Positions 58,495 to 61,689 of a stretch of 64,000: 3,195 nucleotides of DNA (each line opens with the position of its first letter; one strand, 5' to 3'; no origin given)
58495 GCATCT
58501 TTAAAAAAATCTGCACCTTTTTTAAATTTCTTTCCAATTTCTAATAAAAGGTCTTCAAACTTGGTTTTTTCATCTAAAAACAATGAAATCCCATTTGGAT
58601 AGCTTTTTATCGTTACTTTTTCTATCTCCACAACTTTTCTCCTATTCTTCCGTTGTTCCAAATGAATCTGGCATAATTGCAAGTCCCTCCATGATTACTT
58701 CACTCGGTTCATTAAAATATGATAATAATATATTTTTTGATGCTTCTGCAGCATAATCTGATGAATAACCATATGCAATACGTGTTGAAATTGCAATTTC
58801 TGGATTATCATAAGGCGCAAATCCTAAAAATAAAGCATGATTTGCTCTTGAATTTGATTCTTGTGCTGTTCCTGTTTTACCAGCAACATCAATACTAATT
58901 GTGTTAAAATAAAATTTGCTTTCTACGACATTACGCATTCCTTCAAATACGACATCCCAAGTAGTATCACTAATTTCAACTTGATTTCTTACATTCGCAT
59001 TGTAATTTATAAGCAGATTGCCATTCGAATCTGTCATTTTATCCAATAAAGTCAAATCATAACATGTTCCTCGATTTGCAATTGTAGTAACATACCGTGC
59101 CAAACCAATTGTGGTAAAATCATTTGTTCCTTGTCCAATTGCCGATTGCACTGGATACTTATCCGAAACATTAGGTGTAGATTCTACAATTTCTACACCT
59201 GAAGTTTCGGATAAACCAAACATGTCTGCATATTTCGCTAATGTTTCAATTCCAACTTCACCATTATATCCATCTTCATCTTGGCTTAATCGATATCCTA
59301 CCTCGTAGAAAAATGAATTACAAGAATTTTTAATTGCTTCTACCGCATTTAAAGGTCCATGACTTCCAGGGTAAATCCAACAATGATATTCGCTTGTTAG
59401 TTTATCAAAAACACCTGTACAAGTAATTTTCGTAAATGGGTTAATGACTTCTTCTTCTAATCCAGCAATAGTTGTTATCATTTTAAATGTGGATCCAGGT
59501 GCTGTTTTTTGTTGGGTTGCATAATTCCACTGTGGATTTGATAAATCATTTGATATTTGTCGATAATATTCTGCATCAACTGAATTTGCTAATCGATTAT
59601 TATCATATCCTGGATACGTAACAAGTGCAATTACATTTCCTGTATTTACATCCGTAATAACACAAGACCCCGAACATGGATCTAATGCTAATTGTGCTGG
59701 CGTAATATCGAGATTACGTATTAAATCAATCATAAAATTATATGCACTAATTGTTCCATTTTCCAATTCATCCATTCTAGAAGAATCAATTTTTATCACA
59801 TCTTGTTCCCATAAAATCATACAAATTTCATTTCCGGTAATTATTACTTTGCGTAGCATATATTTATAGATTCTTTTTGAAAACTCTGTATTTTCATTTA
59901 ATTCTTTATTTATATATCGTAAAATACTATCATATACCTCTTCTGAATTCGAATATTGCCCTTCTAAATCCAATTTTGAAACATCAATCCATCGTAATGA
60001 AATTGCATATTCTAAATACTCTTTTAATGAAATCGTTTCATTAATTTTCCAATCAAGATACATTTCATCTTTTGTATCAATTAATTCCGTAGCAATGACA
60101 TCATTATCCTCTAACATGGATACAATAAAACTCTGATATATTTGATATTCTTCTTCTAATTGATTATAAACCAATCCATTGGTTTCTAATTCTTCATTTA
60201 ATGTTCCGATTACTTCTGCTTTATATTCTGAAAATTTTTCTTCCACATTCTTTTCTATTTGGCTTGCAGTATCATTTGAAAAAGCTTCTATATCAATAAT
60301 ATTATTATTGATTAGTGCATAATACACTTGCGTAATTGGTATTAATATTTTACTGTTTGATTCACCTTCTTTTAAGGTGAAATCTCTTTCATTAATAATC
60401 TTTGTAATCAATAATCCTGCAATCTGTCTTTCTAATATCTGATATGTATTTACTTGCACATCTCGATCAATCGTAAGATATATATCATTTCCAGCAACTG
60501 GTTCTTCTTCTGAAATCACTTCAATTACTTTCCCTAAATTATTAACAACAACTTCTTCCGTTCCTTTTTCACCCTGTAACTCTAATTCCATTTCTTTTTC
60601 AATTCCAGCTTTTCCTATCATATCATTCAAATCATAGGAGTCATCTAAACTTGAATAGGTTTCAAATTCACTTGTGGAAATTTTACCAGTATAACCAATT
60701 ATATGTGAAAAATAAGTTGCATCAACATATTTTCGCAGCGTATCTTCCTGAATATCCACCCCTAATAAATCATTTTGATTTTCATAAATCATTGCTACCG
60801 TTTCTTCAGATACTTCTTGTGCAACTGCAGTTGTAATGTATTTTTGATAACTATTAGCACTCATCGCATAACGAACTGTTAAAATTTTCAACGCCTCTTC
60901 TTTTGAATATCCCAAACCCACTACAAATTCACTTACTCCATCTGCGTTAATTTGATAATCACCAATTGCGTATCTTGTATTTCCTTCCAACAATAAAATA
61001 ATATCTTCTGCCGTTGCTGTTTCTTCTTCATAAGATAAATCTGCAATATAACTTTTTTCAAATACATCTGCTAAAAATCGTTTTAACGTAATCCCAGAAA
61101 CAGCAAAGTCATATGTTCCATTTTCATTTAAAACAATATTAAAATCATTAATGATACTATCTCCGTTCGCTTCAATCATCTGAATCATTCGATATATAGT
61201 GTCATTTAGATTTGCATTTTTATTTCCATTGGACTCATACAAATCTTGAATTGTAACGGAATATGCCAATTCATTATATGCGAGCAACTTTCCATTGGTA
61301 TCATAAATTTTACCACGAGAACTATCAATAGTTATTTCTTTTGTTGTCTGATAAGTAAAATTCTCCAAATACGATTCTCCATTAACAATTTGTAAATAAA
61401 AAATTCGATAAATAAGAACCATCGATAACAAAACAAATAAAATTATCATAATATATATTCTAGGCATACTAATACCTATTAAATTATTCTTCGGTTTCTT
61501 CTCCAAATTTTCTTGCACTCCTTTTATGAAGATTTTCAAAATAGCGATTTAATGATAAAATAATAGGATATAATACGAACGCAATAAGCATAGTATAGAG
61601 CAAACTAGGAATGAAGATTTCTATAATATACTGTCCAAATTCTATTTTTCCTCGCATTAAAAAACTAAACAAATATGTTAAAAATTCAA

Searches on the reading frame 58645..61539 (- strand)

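Call 55: search_protein_families(library=pfam, proteins=[window:58645-61539:-], max_evalue=0.0001)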
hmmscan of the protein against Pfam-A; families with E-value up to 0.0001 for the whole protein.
window:58645-61539:- (965 aa): 2 families
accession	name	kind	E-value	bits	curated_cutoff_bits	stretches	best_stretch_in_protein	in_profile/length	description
PF00905.27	Transpeptidase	-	4e-47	161.3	22.1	1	624-937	1-297/299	Penicillin binding protein transpeptidase domain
PF03717.20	PBP_dimer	-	1.3e-41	143.4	24.4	1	71-342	2-179/180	Penicillin-binding Protein dimerisation domain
